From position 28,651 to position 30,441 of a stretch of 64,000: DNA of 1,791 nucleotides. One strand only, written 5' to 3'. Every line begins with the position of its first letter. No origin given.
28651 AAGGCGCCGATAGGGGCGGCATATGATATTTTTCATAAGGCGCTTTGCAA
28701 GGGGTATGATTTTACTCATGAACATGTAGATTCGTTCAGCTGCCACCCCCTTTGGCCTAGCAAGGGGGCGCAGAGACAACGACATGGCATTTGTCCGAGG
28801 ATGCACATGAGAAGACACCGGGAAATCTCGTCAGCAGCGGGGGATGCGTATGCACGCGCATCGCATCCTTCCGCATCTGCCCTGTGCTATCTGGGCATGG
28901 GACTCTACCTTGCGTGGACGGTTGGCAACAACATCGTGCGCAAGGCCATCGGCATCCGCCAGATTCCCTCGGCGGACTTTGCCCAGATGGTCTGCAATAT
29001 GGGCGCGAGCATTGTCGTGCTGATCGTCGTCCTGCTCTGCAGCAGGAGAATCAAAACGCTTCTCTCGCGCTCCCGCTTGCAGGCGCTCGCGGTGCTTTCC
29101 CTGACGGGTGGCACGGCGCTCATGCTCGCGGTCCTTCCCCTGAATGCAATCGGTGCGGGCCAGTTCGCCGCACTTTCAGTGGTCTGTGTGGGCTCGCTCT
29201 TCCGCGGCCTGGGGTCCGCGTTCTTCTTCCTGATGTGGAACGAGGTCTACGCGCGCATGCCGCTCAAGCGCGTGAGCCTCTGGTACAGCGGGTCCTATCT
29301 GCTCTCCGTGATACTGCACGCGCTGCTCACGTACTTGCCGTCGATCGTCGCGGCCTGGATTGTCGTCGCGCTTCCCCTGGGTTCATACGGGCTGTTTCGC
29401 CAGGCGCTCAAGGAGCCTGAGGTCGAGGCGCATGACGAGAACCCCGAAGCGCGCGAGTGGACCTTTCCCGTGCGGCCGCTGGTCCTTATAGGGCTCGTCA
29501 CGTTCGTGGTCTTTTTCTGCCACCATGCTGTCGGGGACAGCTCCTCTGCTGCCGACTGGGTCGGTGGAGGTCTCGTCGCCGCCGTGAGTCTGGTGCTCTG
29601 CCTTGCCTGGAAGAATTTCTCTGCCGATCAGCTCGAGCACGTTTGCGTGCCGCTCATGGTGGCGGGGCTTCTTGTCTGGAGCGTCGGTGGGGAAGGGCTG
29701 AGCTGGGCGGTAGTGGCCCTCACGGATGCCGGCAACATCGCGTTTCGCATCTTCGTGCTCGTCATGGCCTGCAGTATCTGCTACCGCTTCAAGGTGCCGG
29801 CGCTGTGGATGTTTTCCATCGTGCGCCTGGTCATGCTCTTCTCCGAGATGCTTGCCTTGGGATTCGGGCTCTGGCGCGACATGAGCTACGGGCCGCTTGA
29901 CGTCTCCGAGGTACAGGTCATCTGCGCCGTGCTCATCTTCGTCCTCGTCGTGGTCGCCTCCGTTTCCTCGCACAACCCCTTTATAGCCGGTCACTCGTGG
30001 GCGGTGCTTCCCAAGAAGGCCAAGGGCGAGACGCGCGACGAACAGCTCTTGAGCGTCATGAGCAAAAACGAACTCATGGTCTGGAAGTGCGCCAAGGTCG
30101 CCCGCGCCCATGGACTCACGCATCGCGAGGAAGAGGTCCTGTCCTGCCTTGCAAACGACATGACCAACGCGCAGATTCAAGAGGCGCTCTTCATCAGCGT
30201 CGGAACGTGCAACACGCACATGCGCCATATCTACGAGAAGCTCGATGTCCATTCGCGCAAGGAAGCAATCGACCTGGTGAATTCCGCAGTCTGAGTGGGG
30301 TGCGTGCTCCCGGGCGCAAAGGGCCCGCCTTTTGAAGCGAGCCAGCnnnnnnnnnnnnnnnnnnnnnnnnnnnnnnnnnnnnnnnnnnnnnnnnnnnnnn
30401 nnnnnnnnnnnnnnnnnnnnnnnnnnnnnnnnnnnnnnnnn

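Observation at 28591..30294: Polytopic-membrane LuxR regulator divergent from the propeller operon, with repeated TATGAT-N-TCAT motifs between them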

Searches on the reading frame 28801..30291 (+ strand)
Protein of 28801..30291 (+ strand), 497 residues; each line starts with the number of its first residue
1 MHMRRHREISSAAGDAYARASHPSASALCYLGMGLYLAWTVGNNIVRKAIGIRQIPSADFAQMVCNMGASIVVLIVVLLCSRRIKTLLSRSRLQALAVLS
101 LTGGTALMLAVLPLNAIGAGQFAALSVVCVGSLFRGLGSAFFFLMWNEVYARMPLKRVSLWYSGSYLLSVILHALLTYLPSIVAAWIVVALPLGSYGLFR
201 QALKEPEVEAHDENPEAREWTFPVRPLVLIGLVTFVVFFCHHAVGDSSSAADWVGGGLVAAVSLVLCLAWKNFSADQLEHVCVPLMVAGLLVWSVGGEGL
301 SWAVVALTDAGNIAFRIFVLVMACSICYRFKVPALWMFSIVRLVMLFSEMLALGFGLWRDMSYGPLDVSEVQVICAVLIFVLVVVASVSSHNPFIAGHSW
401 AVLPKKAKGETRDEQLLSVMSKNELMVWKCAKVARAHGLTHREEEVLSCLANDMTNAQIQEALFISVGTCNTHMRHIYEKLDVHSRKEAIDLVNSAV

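Call 6: search_protein_families(library=pfam, proteins=[window:28801-30291:+], max_evalue=0.01)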
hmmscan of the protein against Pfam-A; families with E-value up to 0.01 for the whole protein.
window:28801-30291:+ (497 aa): 2 families
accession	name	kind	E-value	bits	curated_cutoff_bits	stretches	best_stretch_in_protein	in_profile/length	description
PF00196.25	GerE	-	2.1e-16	59.7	23.5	1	439-492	3-56/57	Bacterial regulatory proteins, luxR family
PF13412.12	HTH_24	-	0.00071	19.5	21.9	1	452-475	14-39/48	Winged helix-turn-helix DNA-binding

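Call 10: find_homologous_proteins(query=window:28801-30291:+, max_evalue=0.00001)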
Query window:28801-30291:+ (497 aa): 22 proteins with E <= 0.00001 among 8000 candidates.
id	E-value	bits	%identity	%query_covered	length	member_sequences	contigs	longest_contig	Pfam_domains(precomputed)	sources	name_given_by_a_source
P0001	0.0e+0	1025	100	94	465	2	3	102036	PF00196.26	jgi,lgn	jgi:DNA-binding CsgD family transcriptional regulator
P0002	8.9e-113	396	43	94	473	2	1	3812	PF00196.26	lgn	-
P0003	6.4e-109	383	42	94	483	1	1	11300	PF00196.26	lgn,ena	-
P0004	2.0e-107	378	42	92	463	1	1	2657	PF00196.26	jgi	-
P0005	3.0e-107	378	42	94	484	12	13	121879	PF00196.26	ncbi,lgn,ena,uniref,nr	ncbi:helix-turn-helix transcriptional regulator [Gordonibacter massiliensis (ex Traore et al. 2017)]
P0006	6.4e-95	337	39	94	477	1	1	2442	PF00196.26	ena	-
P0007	1.1e-90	323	41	94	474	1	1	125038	PF00196.26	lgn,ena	-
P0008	1.5e-43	168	31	94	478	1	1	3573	PF00196.26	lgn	-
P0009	4.8e-40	156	34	58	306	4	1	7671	PF00196.26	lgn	-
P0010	1.6e-39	154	34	59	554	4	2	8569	PF00196.26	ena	-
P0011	1.1e-36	145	28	94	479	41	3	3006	PF00196.26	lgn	-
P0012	6.7e-13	67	27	71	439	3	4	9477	PF00196.26,PF04545.23,PF08281.19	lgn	-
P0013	2.9e-11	61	56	14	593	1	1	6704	PF00196.26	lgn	-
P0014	1.6e-10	59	57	13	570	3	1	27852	PF00196.26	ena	-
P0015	4.9e-10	57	48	13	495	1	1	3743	PF00196.26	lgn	-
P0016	1.5e-9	56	41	18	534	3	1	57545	PF00196.26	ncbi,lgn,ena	-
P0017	1.4e-8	52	48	12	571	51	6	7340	PF13384.13,PF00196.26,PF13542.13,PF08281.19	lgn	-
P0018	2.1e-7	48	25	95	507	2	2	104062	PF00196.26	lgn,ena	-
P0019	6.4e-7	47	59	11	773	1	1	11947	PF25872.1,PF00196.26,PF13424.13,PF13401.13,PF00931.29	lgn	-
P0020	1.9e-6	45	36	22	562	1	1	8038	PF00196.26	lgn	-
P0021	8.5e-6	43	45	12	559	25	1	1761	PF00196.26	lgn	-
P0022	9.5e-6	43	34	18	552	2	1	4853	PF00196.26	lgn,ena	-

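Call 11: find_encoding_contigs(protein=P0005, flank=6000, max_places=3)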
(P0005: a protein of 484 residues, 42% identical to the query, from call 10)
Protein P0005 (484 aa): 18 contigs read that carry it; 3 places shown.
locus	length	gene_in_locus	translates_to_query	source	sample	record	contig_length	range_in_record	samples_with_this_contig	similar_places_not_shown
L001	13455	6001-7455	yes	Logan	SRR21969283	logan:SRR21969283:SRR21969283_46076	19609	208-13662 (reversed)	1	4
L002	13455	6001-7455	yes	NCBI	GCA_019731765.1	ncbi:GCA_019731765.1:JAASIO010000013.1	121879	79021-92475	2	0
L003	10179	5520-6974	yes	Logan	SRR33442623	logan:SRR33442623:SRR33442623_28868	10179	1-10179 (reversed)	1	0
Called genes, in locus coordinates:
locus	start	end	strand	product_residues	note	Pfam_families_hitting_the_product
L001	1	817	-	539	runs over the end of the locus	PF13183:Fer4_8, PF02754:CCG (weak)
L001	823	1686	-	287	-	PF02665:Nitrate_red_gam (weak)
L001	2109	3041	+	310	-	PF00126:HTH_1, PF12727:PBP_like (faint), PF03466:LysR_substrate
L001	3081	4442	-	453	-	PF10282:Lactonase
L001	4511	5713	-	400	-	PF10282:Lactonase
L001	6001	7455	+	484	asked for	PF00196:GerE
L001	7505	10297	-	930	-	PF13181:TPR_8 (faint)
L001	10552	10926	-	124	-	PF02579:Nitro_FeMo-Co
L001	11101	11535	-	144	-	PF03551:PadR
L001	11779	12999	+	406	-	PF13173:AAA_14, PF13635:DUF4143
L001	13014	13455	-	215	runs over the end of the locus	?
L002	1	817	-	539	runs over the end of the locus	PF13183:Fer4_8, PF02754:CCG (weak)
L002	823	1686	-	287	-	PF02665:Nitrate_red_gam (weak)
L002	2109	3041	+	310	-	PF00126:HTH_1, PF12727:PBP_like (faint), PF03466:LysR_substrate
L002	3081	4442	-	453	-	PF10282:Lactonase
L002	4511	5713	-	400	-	PF10282:Lactonase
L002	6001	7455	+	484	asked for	PF00196:GerE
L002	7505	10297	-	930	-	PF13181:TPR_8 (faint)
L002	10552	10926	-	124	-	PF02579:Nitro_FeMo-Co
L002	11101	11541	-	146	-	PF03551:PadR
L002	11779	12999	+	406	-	PF13173:AAA_14, PF13635:DUF4143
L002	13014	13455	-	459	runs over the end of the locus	PF07690:MFS_1, PF13347:MFS_2 (weak)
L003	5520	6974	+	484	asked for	PF00196:GerE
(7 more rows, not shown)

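Call 12: find_encoding_contigs(protein=P0007, flank=6000, max_places=2)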
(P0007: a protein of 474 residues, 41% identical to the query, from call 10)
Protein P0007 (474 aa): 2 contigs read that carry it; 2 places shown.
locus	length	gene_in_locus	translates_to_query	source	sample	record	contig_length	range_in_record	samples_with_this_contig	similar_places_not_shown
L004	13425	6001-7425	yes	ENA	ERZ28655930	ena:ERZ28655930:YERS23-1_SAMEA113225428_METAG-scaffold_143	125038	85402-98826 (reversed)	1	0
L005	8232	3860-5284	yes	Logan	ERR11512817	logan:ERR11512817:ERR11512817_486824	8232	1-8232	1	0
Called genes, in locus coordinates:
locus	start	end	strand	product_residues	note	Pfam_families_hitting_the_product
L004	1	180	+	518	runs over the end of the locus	-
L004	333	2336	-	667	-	PF13537:GATase_7, PF13522:GATase_6, PF00733:Asn_synthase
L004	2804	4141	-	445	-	PF10282:Lactonase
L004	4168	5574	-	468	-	PF10282:Lactonase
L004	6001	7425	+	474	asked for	PF00196:GerE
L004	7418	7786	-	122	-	-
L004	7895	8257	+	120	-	PF13187:Fer4_9 (faint), PF13183:Fer4_8 (weak)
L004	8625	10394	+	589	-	PF01979:Amidohydro_1, PF07969:Amidohydro_3 (weak), PF13382:Adenine_deam_C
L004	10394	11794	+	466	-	PF01979:Amidohydro_1, PF07969:Amidohydro_3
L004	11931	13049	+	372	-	PF01926:MMR_HSR1, PF02421:FeoB_N (weak), PF06071:YchF-GTPase_C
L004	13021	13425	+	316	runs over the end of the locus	PF12146:Hydrolase_4 (faint), PF12695:Abhydrolase_5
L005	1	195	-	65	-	?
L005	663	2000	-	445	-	PF10282:Lactonase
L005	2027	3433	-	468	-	PF10282:Lactonase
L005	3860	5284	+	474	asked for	PF00196:GerE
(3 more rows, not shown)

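Call 13: find_encoding_contigs(protein=P0003, flank=6000, max_places=2)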
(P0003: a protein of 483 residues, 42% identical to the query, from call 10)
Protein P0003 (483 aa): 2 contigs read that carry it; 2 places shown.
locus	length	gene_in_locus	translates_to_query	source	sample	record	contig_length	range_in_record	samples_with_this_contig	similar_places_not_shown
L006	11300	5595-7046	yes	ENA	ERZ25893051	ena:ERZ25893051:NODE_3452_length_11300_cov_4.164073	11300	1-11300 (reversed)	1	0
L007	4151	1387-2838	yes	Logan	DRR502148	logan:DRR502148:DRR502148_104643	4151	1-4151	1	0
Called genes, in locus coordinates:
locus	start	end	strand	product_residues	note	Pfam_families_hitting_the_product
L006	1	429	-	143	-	?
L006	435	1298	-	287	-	PF02665:Nitrate_red_gam (weak)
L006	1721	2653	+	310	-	PF00126:HTH_1, PF12727:PBP_like (faint), PF03466:LysR_substrate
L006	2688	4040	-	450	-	PF10282:Lactonase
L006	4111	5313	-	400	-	PF10282:Lactonase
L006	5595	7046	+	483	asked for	PF00196:GerE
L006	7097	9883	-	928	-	PF13424:TPR_12 (faint), PF13181:TPR_8 (faint)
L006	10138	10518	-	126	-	PF02579:Nitro_FeMo-Co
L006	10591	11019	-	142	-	PF03551:PadR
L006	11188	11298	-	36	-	?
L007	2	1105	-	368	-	?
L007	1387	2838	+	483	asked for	PF00196:GerE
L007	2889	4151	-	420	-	?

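Call 21: find_encoding_contigs(protein=P0001, flank=3000, max_places=3)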
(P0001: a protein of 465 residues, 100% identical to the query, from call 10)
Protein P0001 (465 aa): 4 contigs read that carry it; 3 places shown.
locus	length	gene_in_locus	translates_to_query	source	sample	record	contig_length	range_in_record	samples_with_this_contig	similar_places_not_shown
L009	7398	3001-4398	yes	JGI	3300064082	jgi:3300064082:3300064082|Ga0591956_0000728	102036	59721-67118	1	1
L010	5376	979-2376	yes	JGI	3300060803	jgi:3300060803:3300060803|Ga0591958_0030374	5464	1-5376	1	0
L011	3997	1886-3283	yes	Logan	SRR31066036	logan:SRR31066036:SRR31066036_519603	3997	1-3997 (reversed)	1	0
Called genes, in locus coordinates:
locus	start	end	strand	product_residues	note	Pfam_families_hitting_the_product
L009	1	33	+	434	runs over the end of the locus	PF01943:Polysacc_synt, PF03023:MurJ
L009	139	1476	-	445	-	PF10282:Lactonase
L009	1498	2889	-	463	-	PF10282:Lactonase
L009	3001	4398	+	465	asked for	PF00196:GerE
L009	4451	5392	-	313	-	PF00126:HTH_1, PF03466:LysR_substrate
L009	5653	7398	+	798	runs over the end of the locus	PF00384:Molybdopterin, PF01568:Molydop_binding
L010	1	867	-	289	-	?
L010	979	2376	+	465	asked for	PF00196:GerE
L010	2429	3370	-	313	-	PF00126:HTH_1, PF03466:LysR_substrate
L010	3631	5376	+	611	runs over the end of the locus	?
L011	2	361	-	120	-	?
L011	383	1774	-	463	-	PF10282:Lactonase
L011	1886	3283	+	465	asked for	PF00196:GerE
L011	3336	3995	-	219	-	?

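Call 22: find_encoding_contigs(protein=P0002, flank=5000, max_places=2)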
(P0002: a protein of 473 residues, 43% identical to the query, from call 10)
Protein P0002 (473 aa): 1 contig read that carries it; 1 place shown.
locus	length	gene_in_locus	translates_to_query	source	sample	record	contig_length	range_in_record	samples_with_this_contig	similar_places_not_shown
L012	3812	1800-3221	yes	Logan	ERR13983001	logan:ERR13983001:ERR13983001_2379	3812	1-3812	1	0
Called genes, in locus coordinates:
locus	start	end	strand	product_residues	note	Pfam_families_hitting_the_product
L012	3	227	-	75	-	?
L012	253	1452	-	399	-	PF10282:Lactonase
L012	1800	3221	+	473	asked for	PF00196:GerE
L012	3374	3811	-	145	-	?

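Call 23: find_encoding_contigs(protein=P0006, flank=5000, max_places=2)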
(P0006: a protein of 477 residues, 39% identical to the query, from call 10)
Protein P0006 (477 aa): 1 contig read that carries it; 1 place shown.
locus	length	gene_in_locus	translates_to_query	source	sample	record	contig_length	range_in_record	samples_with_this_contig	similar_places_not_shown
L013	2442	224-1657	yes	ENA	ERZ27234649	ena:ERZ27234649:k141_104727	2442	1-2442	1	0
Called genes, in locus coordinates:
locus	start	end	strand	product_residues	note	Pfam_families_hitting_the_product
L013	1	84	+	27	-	?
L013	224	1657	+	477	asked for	PF00196:GerE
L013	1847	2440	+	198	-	?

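Call 24: find_encoding_contigs(protein=P0004, flank=5000, max_places=2)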
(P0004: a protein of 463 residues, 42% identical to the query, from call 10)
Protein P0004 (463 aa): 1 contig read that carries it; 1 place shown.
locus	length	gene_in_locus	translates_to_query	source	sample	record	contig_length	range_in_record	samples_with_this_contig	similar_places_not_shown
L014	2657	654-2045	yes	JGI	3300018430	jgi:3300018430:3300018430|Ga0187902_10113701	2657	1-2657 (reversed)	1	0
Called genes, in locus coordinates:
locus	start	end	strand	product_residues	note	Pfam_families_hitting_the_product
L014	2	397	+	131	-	?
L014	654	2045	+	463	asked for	PF00196:GerE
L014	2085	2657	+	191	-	?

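Call 41: search_protein_families(library=ncbifam, proteins=[window:28801-30291:+, L013:1847-2440:+], max_evalue=0.01)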
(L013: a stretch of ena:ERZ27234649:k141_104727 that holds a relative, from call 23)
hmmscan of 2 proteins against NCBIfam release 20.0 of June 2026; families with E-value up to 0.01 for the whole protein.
window:28801-30291:+ (497 aa): 17 families
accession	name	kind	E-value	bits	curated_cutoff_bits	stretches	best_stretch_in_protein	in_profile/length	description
NF047785.1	respo_reg_MadR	equivalog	1.6e-10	40.7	300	1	434-490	144-200/209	MadR family response regulator transcription factor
NF003420.0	PRK04841.1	equivalog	5.4e-10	37.9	537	1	433-493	833-893/903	HTH-type transcriptional regulator MalT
TIGR03020.2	EpsA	equivalog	1.3e-09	38.1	170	1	432-490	184-242/247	XrtB/PEP-CTERM-associated transcriptional regulator EpsA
NF007505.1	PRK10100.1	equivalog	2.2e-09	37.3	250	1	433-494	139-200/204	biofilm master transcriptional regulator CsgD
NF007935.0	PRK10651.1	equivalog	8.8e-08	31.6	250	1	430-490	147-207/216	two-component system response regulator NarL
NF052445.1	RespRegMctR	equivalog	1.2e-07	31.4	300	1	432-488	138-194/205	two-component system response regulator MctR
NF011896.0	PRK15369.1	equivalog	1.6e-07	31.2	242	1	434-491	145-202/211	two component system response regulator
TIGR03541.1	reg_near_HchA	equivalog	1.7e-06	27.7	215.6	1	433-491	166-224/232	PA1136 family autoinducer-binding transcriptional regulator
NF007708.0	PRK10403.1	equivalog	2e-06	27.4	343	1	439-489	154-204/215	nitrate/nitrite response regulator protein NarP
NF007403.0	PRK09935.1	equivalog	2.9e-06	27.1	271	1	435-493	146-204/210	fimbria biosynthesis transcriptional regulator FimZ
NF041232.1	BagY_FevT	exception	5.7e-06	25.4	700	1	432-490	290-348/367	LuxR family transcriptional regulator BagY/FevT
NF041673.1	transregRamA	equivalog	2.7e-05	23.4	500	1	430-491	210-271/280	acetate metabolism transcriptional regulator RamA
NF052366.1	photon_PedR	equivalog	5.6e-05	23.2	120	1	439-488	3-52/74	photosynthetic electron transport-dependent transcriptional regulator PedR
NF040749.1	tetrathio_RR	equivalog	0.00016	21.5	290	1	433-492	128-187/191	tetrathionate respiration response regulator TtrR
NF041830.1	RR_TF_ErdR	exception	0.0013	18.5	390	1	429-492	139-204/213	response regulator transcription factor ErdR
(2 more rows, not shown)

L013:1847-2440:+ (198 aa): 0 families

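Call 42: search_protein_families(library=pfam, proteins=[L013:1847-2440:+, L014:2085-2657:+, L014:2-397:+, L002:7508-10297:-, L004:7421-7786:-], max_evalue=0.01)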
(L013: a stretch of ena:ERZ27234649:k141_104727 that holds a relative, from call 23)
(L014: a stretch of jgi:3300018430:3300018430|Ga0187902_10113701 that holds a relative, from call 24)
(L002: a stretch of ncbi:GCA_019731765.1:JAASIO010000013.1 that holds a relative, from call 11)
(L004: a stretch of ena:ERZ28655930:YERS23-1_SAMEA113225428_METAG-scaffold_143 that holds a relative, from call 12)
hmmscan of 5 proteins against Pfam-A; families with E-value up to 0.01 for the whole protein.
L013:1847-2440:+ (198 aa): 0 families

L014:2085-2657:+ (191 aa): 1 family
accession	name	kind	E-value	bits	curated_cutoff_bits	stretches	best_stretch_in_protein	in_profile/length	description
PF00122.25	E1-E2_ATPase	-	1e-29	103.8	28.1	1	100-190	3-93/181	E1-E2 ATPase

L014:2-397:+ (131 aa): 1 family
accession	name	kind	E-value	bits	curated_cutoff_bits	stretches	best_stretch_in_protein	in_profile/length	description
PF13306.12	LRR_5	-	2.6e-05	24.6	27.7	1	16-71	45-97/127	BspA type Leucine rich repeat region (6 copies)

L002:7508-10297:- (930 aa): 4 families
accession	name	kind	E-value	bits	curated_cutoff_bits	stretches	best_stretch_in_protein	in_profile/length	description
PF13181.12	TPR_8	-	1.4e-05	25.3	25.7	0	812-839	3-30/34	Tetratricopeptide repeat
PF13371.12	TPR_9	-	3.2e-05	24.3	35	1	753-813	9-69/73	Tetratricopeptide repeat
PF07719.23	TPR_2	-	0.0018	18.7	27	0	811-837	2-28/34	Tetratricopeptide repeat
PF13176.12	TPR_7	-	0.0024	18.3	27.9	1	778-809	4-35/36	Tetratricopeptide repeat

L004:7421-7786:- (122 aa): 0 families

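Call 46: find_encoding_contigs(protein=P0008, flank=4000, max_places=1)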
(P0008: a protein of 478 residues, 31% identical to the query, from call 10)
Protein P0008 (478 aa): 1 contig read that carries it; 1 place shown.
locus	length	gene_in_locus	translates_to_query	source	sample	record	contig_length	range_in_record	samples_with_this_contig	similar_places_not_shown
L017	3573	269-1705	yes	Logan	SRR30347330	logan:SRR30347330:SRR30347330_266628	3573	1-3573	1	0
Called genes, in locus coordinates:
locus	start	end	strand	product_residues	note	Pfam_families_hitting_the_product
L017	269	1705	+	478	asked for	PF00196:GerE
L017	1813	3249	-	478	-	PF00196:GerE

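Call 47: find_encoding_contigs(protein=P0010, flank=4000, max_places=1)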
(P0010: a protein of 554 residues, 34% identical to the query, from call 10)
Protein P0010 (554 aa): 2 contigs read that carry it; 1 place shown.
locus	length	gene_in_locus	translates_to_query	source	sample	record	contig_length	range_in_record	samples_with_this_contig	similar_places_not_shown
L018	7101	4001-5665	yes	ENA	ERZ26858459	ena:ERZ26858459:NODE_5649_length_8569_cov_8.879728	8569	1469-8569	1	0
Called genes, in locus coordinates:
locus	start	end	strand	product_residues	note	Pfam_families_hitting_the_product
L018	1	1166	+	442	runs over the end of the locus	PF13173:AAA_14, PF13635:DUF4143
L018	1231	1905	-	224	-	PF00881:Nitroreductase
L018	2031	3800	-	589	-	PF04205:FMN_bind, PF00890:FAD_binding_2, PF01266:DAO, PF01946:Thi4 (weak), PF03486:HI0933_like, PF07992:Pyr_redox_2 (faint), PF12831:FAD_oxidored, PF13450:NAD_binding_8 (weak)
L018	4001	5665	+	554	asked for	PF00196:GerE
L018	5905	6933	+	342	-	PF13593:SBF_like, PF01758:SBF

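Call 48: find_encoding_contigs(protein=P0011, flank=4000, max_places=1)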
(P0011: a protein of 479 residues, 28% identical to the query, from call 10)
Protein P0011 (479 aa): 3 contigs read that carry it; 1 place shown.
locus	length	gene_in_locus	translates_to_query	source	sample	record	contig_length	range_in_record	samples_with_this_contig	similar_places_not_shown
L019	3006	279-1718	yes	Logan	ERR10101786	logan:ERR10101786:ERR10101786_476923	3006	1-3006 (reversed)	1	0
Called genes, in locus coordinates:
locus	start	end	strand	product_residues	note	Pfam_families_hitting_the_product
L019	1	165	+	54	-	?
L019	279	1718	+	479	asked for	PF00196:GerE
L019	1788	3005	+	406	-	?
